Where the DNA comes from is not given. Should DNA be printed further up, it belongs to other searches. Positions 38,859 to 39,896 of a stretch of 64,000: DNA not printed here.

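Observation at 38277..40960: Fusion of glucosamine-6-phosphate deaminase (NagB) with a PIG-L/LmbE-type deacetylase, followed by a six-hairpin glycosidase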

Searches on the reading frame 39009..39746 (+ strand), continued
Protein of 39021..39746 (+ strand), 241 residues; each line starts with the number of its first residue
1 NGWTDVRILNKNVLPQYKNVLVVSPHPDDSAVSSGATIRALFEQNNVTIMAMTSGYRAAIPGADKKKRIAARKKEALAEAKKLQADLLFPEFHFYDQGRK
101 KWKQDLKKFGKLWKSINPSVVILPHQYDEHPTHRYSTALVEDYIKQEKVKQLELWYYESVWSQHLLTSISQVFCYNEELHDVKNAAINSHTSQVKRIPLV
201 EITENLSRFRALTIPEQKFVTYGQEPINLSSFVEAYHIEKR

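Call 60: search_protein_families(library=ncbifam, proteins=[P0246, P0250], max_evalue=0.00001)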
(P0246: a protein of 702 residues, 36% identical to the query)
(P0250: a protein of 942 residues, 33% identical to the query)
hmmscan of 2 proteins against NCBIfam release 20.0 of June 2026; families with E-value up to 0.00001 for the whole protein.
P0246 (702 aa): 10 families
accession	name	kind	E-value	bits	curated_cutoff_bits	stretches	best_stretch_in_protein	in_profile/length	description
TIGR03990.1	Arch_GlmM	equivalog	1.3e-99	334.1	439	1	251-688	4-439/444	phosphoglucosamine mutase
TIGR01455.1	glmM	equivalog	2.1e-51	175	447.55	1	255-683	5-430/442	phosphoglucosamine mutase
NF046027.1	PhglucPhmanMutPgmG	equivalog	9.9e-42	143.1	600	1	256-635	15-396/460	phosphoglucomutase/phosphomannomutase PgmG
NF007088.0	PRK09542.1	equivalog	1.1e-40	140.1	618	1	255-691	16-451/456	phosphomannomutase/phosphoglucomutase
NF011943.0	PRK15414.1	subfamily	9.6e-21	74.3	801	1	256-676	12-436/456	phosphomannomutase CpsG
NF002557.0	PRK02122.1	subfamily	2.6e-20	72.1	384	1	71-201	470-610/653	glucosamine-6-phosphate deaminase-like protein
TIGR04001.1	thiol_BshB1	equivalog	3.4e-15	56.4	182.5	1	20-208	4-190/226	bacillithiol biosynthesis deacetylase BshB1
NF005737.0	PRK07564.1-1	equivalog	3.6e-14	52.3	378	1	466-609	263-407/543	alpha-D-glucose phosphate-specific phosphoglucomutase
TIGR01132.1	pgm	equivalog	1.1e-09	37.2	778.05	1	332-594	131-427/546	phosphoglucomutase (alpha-D-glucose-1,6-bisphosphate-dependent)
TIGR04000.1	thiol_BshB2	equivalog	1.4e-08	34.7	195.25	1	19-199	2-188/217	bacillithiol biosynthesis deacetylase BshB2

P0250 (942 aa): 17 families
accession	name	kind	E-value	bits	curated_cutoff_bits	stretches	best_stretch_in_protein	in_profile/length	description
TIGR03990.1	Arch_GlmM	equivalog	1.3e-92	311.1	439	1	499-938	4-441/444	phosphoglucosamine mutase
NF002557.0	PRK02122.1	subfamily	5.5e-89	299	384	3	10-244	38-278/653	glucosamine-6-phosphate deaminase-like protein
NF001684.0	PRK00443.1-4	subfamily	1.2e-85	287.2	326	1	1-250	1-250/260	glucosamine-6-phosphate deaminase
TIGR00502.1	nagB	equivalog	1.3e-73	247.5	236.9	1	1-249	1-255/259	glucosamine-6-phosphate deaminase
NF001682.0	PRK00443.1-1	equivalog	7.3e-56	189.4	528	1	14-256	14-248/262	glucosamine-6-phosphate deaminase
TIGR01455.1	glmM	equivalog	1e-48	166.2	447.55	1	503-935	5-434/442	phosphoglucosamine mutase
NF007291.0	PRK09762.1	equivalog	4.9e-46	157.2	271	1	7-235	10-235/236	galactosamine-6-phosphate isomerase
NF001685.0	PRK00443.1-5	equivalog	2.5e-43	148.3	513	1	27-246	33-252/266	glucosamine-6-phosphate deaminase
NF046027.1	PhglucPhmanMutPgmG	equivalog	5.7e-42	143.9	600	1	504-914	15-424/460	phosphoglucomutase/phosphomannomutase PgmG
NF009022.0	PRK12358.1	equivalog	1.3e-36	126.3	247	1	1-242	1-238/239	glucosamine-6-phosphate deaminase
NF007088.0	PRK09542.1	equivalog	3.1e-35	122.1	618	1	503-941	16-453/456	phosphomannomutase/phosphoglucomutase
NF011943.0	PRK15414.1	subfamily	3.1e-28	99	801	1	503-884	11-400/456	phosphomannomutase CpsG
TIGR01198.1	pgl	equivalog_domain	1.6e-14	54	124.45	1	17-240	17-233/234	6-phosphogluconolactonase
NF005737.0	PRK07564.1-1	equivalog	3.9e-14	52.2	378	1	715-861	264-411/543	alpha-D-glucose phosphate-specific phosphoglucomutase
TIGR04001.1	thiol_BshB1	equivalog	9.7e-14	51.6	182.5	1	269-450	5-184/226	bacillithiol biosynthesis deacetylase BshB1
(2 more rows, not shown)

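Call 61: find_homologous_proteins(query=P0250, max_evalue=1e-20)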
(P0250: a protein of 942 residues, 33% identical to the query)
Query P0250 (942 aa): 1520 proteins with E <= 1e-20 among 8000 candidates; the best 120 are listed.
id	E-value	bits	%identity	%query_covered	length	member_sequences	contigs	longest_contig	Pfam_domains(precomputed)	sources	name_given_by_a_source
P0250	0.0e+0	2158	100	100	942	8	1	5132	PF02878.23,PF02585.23,PF01182.27,PF02879.23,PF02880.23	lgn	-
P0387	0.0e+0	1929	88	100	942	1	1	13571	PF02878.23,PF02585.23,PF01182.27,PF02879.23,PF02880.23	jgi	-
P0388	0.0e+0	1640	74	100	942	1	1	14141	PF02878.23,PF02585.23,PF01182.27,PF02879.23,PF02880.23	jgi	-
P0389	0.0e+0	1371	63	100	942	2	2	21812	PF02878.23,PF02585.23,PF01182.27,PF02879.23,PF02880.23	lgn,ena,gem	-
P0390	0.0e+0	1327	59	100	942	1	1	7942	PF02878.23,PF02585.23,PF01182.27,PF02879.23,PF02880.23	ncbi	-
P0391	0.0e+0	1322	59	100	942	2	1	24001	PF02878.23,PF02585.23,PF01182.27,PF02879.23,PF02880.23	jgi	jgi:glucosamine-6-phosphate deaminase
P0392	0.0e+0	1287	58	100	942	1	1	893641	PF02878.23,PF02585.23,PF01182.27,PF02879.23,PF02880.23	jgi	jgi:glucosamine-6-phosphate deaminase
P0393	0.0e+0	1281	59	100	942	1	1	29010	PF02878.23,PF02585.23,PF01182.27,PF02879.23,PF02880.23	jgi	-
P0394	0.0e+0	1218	56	100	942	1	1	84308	PF02878.23,PF02585.23,PF01182.27,PF02879.23,PF02880.23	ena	-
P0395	0.0e+0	1184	55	100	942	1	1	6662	PF02878.23,PF02585.23,PF01182.27,PF02879.23,PF02880.23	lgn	-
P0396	0.0e+0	1178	55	100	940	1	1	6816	PF02878.23,PF02585.23,PF01182.27,PF02879.23,PF02880.23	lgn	-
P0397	0.0e+0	1157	53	100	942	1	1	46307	PF02878.23,PF02585.23,PF01182.27,PF02879.23,PF02880.23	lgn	-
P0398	0.0e+0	1135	53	100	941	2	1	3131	PF02878.23,PF02585.23,PF01182.27,PF02879.23,PF02880.23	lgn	-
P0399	0.0e+0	1128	53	100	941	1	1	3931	PF02878.23,PF02585.23,PF01182.27,PF02879.23,PF02880.23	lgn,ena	-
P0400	0.0e+0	1109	52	100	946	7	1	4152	PF02878.23,PF02585.23,PF01182.27,PF02879.23,PF02880.23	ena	-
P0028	9.7e-123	429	44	52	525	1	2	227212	PF02585.23,PF01182.27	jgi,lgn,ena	-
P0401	1.9e-73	266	30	47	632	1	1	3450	PF02585.23,PF01182.27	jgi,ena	-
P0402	6.0e-73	264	30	47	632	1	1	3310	PF02585.23,PF01182.27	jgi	-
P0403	2.0e-72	263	42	26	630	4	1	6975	PF02585.23,PF01182.27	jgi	jgi:glucosamine-6-phosphate deaminase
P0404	3.0e-71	259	31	48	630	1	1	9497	PF02585.23,PF01182.27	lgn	-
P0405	1.5e-70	256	31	48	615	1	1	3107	PF02585.23,PF01182.27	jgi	jgi:glucosamine-6-phosphate deaminase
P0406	2.9e-70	255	42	26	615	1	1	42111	PF02585.23,PF01182.27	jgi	jgi:glucosamine-6-phosphate deaminase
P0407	5.4e-70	255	31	48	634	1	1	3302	PF02585.23,PF01182.27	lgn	-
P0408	3.0e-69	252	33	46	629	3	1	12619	PF02585.23,PF01182.27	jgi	jgi:glucosamine-6-phosphate deaminase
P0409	4.9e-69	251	33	46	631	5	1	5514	PF02585.23,PF01182.27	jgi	jgi:glucosamine-6-phosphate deaminase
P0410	9.7e-69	250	33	46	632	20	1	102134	PF02585.23,PF01182.27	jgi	jgi:glucosamine-6-phosphate deaminase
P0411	1.4e-68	250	33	46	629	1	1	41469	PF02585.23,PF01182.27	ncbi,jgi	jgi:glucosamine-6-phosphate deaminase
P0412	1.4e-68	250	33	46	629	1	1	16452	PF02585.23,PF01182.27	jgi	jgi:glucosamine-6-phosphate deaminase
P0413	1.6e-68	250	33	46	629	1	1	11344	PF02585.23,PF01182.27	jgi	jgi:glucosamine-6-phosphate deaminase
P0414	1.6e-68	250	33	46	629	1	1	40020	PF02585.23,PF01182.27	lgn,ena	-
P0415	2.1e-68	249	30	45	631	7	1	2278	PF02585.23,PF01182.27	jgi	-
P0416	3.5e-68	249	43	23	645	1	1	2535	PF02585.23,PF01182.27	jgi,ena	-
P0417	6.8e-68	248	33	46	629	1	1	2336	PF02585.23,PF01182.27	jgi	jgi:glucosamine-6-phosphate deaminase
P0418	6.8e-68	248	33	46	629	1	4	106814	PF02585.23,PF01182.27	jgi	jgi:glucosamine-6-phosphate deaminase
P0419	7.3e-68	248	33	46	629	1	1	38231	PF02585.23,PF01182.27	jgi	jgi:glucosamine-6-phosphate deaminase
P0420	7.3e-68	248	33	46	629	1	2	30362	PF02585.23,PF01182.27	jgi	jgi:glucosamine-6-phosphate deaminase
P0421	7.7e-68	247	33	46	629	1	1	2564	PF02585.23,PF01182.27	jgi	jgi:glucosamine-6-phosphate deaminase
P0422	8.7e-68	247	31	48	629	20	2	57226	PF02585.23,PF01182.27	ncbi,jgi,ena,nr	ncbi:MAG TPA: glucosamine-6-phosphate deaminase [Candidatus Eisenbacteria bacterium]|nr:glucosamine-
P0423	1.1e-67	247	32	46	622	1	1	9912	PF02585.23,PF01182.27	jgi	jgi:glucosamine-6-phosphate deaminase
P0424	1.5e-67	246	32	46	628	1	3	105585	PF02585.23,PF01182.27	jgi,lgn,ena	-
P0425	1.6e-67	246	32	46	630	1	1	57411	PF02585.23,PF01182.27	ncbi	-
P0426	1.6e-67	246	32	46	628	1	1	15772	PF02585.23,PF01182.27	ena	-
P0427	2.1e-67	246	31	48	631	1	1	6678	PF02585.23,PF01182.27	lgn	-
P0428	2.1e-67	246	33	46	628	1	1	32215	PF02585.23,PF01182.27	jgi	jgi:glucosamine-6-phosphate deaminase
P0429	2.2e-67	246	33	46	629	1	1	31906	PF02585.23,PF01182.27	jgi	jgi:glucosamine-6-phosphate deaminase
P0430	3.8e-67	245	33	46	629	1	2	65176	PF02585.23,PF01182.27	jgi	jgi:glucosamine-6-phosphate deaminase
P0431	3.9e-67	245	33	46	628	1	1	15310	PF02585.23,PF01182.27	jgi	jgi:glucosamine-6-phosphate deaminase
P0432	4.3e-67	245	33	46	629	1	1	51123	PF02585.23,PF01182.27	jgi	jgi:glucosamine-6-phosphate deaminase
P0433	5.4e-67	245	32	46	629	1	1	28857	PF02585.23,PF01182.27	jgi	jgi:glucosamine-6-phosphate deaminase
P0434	6.5e-67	244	34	46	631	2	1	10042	PF02585.23,PF01182.27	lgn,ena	-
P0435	9.6e-67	244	33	46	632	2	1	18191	PF02585.23,PF01182.27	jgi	jgi:glucosamine-6-phosphate deaminase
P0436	1.4e-66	243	31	48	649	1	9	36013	PF02585.23,PF01182.27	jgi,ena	jgi:glucosamine-6-phosphate deaminase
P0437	1.4e-66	243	30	46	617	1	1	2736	PF02585.23,PF01182.27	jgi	jgi:glucosamine-6-phosphate deaminase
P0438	1.8e-66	243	37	26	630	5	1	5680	PF02585.23,PF01182.27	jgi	jgi:glucosamine-6-phosphate deaminase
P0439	2.1e-66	243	30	48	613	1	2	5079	PF02585.23,PF01182.27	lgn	-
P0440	2.1e-66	243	45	25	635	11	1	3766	PF02585.23,PF01182.27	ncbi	ncbi:MAG TPA: glucosamine-6-phosphate deaminase [Pirellulales bacterium]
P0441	3.2e-66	242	40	26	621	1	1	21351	PF02585.23,PF01182.27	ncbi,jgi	jgi:glucosamine-6-phosphate deaminase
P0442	3.7e-66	242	29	47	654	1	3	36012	PF02585.23,PF01182.27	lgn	-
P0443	3.9e-66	242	36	30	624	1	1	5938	PF02585.23,PF01182.27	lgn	-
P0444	4.2e-66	242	32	46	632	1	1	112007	PF02585.23,PF01182.27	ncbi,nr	ncbi:MAG: glucosamine-6-phosphate deaminase [Planctomycetia bacterium]|nr:glucosamine-6-phosphate de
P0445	4.3e-66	242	32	46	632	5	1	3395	PF02585.23,PF01182.27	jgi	jgi:glucosamine-6-phosphate deaminase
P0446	5.8e-66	241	41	26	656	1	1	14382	PF02585.23,PF01182.27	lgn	-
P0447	6.1e-66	241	33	46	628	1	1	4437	PF02585.23,PF01182.27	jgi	jgi:glucosamine-6-phosphate deaminase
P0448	6.5e-66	241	31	47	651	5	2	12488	PF02585.23,PF01182.27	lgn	-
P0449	6.5e-66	241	30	48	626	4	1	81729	PF02585.23,PF01182.27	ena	-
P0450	7.0e-66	241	31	46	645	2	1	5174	PF02585.23,PF01182.27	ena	-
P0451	7.4e-66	241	32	46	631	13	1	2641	PF02585.23,PF01182.27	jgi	jgi:glucosamine-6-phosphate deaminase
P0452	7.7e-66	241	31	46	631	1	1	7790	PF02585.23,PF01182.27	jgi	jgi:glucosamine-6-phosphate deaminase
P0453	8.5e-66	241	45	23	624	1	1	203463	PF02585.23,PF01182.27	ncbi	-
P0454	1.1e-65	240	29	47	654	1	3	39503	PF02585.23,PF01182.27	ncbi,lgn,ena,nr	ncbi:MAG: glucosamine-6-phosphate deaminase [Gemmatimonadaceae bacterium]|nr:glucosamine-6-phosphate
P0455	1.5e-65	240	31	48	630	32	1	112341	PF02585.23,PF01182.27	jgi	jgi:glucosamine-6-phosphate deaminase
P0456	1.5e-65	240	30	48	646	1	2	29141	PF02585.23,PF01182.27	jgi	jgi:glucosamine-6-phosphate deaminase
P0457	1.5e-65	240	31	47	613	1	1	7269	PF02585.23,PF01182.27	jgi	-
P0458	2.0e-65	239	33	48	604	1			PF02585.23,PF01182.27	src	-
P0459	2.0e-65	239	39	26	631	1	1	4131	PF02585.23,PF01182.27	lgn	-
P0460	3.0e-65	239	31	46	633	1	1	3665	PF02585.23,PF01182.27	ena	-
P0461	4.1e-65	238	30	47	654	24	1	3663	PF02585.23,PF01182.27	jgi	-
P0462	4.9e-65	238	31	48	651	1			PF02585.23,PF01182.27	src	-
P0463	5.1e-65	238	32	46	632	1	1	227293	PF02585.23,PF01182.27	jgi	jgi:glucosamine-6-phosphate deaminase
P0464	7.2e-65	238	29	48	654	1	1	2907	PF02585.23,PF01182.27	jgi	-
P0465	8.4e-65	237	30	48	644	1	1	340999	PF02585.23,PF01182.27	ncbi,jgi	jgi:glucosamine-6-phosphate deaminase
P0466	8.7e-65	237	32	47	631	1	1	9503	PF02585.23,PF01182.27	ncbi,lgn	-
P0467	9.5e-65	237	30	48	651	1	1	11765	PF02585.23,PF01182.27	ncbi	-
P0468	1.1e-64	237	29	48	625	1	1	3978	PF02585.23,PF01182.27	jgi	jgi:glucosamine-6-phosphate deaminase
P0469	1.4e-64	237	40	26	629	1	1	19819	PF02585.23,PF01182.27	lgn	-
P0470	1.4e-64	237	42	25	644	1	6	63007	PF02585.23,PF01182.27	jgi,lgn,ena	-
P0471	1.4e-64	237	31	45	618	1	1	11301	PF02585.23,PF01182.27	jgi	jgi:glucosamine-6-phosphate deaminase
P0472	1.5e-64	237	31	48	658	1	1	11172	PF02585.23,PF01182.27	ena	-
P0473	1.6e-64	236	30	48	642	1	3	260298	PF02585.23,PF01182.27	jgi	jgi:glucosamine-6-phosphate deaminase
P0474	1.6e-64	236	29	48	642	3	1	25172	PF02585.23,PF01182.27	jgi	jgi:glucosamine-6-phosphate deaminase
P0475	1.7e-64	236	30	47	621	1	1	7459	PF02585.23,PF01182.27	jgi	jgi:glucosamine-6-phosphate deaminase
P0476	1.7e-64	236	33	46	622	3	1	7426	PF02585.23,PF01182.27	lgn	-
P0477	1.9e-64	236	30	45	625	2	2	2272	PF02585.23,PF01182.27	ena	-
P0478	2.0e-64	236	31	48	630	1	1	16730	PF02585.23,PF01182.27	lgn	-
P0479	2.0e-64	236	30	48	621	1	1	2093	PF02585.23,PF01182.27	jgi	-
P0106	2.1e-64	236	31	48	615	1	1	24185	PF02585.23,PF01182.27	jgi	jgi:glucosamine-6-phosphate deaminase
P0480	2.5e-64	236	31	48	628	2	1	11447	PF02585.23,PF01182.27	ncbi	-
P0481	2.6e-64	236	40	26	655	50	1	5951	PF02585.23,PF01182.27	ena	-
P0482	2.7e-64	236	31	48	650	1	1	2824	PF02585.23,PF01182.27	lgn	-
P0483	3.1e-64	235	31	47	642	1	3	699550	PF02585.23,PF01182.27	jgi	jgi:glucosamine-6-phosphate deaminase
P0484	3.4e-64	235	40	26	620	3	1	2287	PF02585.23,PF01182.27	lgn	-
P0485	3.8e-64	235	32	46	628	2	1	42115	PF02585.23,PF01182.27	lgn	-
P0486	3.8e-64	235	44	23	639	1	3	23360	PF02585.23,PF01182.27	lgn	-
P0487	4.2e-64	235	31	47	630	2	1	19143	PF02585.23,PF01182.27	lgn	-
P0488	4.3e-64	235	30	48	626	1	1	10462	PF02585.23,PF01182.27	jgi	jgi:glucosamine-6-phosphate deaminase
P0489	5.0e-64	235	40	26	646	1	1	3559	PF02585.23,PF01182.27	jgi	-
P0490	5.7e-64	235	29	48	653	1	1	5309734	PF02585.23,PF01182.27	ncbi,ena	-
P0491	5.8e-64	235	32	45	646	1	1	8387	PF02585.23,PF01182.27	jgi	jgi:glucosamine-6-phosphate deaminase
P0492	6.3e-64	234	30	48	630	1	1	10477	PF02585.23,PF01182.27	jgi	-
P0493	6.7e-64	234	31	47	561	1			PF02585.23,PF01182.27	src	-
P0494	7.0e-64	234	29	47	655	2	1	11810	PF02585.23,PF01182.27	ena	-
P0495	7.6e-64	234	31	45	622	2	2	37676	PF02585.23,PF01182.27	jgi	jgi:glucosamine-6-phosphate deaminase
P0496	7.6e-64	234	32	46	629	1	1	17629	PF02585.23,PF01182.27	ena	-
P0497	7.9e-64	234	31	47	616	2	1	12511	PF02585.23,PF01182.27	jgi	jgi:glucosamine-6-phosphate deaminase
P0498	8.8e-64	234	31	46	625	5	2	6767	PF02585.23,PF01182.27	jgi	jgi:glucosamine-6-phosphate deaminase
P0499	9.4e-64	234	31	47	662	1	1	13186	PF02585.23,PF01182.27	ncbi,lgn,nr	ncbi:MAG: glucosamine-6-phosphate deaminase [Gemmatimonadetes bacterium]|nr:glucosamine-6-phosphate 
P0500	9.5e-64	234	32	46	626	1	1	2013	PF02585.23,PF01182.27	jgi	jgi:glucosamine-6-phosphate deaminase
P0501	9.8e-64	234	32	46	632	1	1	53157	PF02585.23,PF01182.27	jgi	jgi:glucosamine-6-phosphate deaminase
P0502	1.1e-63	234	29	46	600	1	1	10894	PF02585.23,PF01182.27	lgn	-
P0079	1.1e-63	234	29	48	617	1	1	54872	PF02585.23,PF01182.27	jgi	jgi:glucosamine-6-phosphate deaminase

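Call 62: find_encoding_contigs(protein=P0392, flank=10000, max_places=1)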
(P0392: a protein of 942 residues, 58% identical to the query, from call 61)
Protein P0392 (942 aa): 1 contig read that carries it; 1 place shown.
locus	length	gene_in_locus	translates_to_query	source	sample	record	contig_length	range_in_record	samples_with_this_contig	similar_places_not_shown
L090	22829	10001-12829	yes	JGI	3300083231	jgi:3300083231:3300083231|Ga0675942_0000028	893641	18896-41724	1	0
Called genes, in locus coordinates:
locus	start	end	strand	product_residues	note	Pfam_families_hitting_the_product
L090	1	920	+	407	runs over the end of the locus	PF01979:Amidohydro_1, PF07969:Amidohydro_3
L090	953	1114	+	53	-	-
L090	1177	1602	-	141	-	-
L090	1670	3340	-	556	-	PF07837:FTCD_N, PF02971:FTCD, PF04961:FTCD_C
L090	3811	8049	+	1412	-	-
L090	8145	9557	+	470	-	PF07690:MFS_1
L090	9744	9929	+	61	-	-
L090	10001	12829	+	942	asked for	PF01182:Glucosamine_iso, PF02585:PIG-L, PF02878:PGM_PMM_I, PF02879:PGM_PMM_II, PF02880:PGM_PMM_III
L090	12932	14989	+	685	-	PF13579:Glyco_trans_4_4 (weak), PF13439:Glyco_transf_4 (weak), PF20706:GT4-conflict (weak), PF00534:Glycos_transf_1, PF13692:Glyco_trans_1_4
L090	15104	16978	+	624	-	-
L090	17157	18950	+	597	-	PF00474:SSF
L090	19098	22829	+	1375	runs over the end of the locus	-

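Call 65: find_encoding_contigs(protein=P0242, flank=8000, max_places=3)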
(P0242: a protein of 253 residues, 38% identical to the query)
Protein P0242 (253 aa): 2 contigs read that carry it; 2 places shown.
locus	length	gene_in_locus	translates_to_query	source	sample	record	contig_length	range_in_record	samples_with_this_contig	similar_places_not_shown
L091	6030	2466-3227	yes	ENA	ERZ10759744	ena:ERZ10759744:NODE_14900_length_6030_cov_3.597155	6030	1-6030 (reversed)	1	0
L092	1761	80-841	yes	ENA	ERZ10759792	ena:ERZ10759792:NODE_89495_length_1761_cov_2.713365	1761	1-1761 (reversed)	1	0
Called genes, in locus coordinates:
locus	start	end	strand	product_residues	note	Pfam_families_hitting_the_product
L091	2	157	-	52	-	?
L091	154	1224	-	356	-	PF00723:Glyco_hydro_15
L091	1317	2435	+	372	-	PF13385:Laminin_G_3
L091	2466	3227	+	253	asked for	PF02585:PIG-L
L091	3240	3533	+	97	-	PF12840:HTH_20 (faint), PF01022:HTH_5, PF25212:HVO_A0114 (weak)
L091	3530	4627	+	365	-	PF00266:Aminotran_5, PF01212:Beta_elim_lyase, PF01041:DegT_DnrJ_EryC1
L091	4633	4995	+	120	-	PF01592:NifU_N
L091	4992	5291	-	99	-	-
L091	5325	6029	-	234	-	?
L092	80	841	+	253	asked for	PF02585:PIG-L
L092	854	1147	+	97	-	PF12840:HTH_20 (faint), PF01022:HTH_5, PF25212:HVO_A0114 (weak)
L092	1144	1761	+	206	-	?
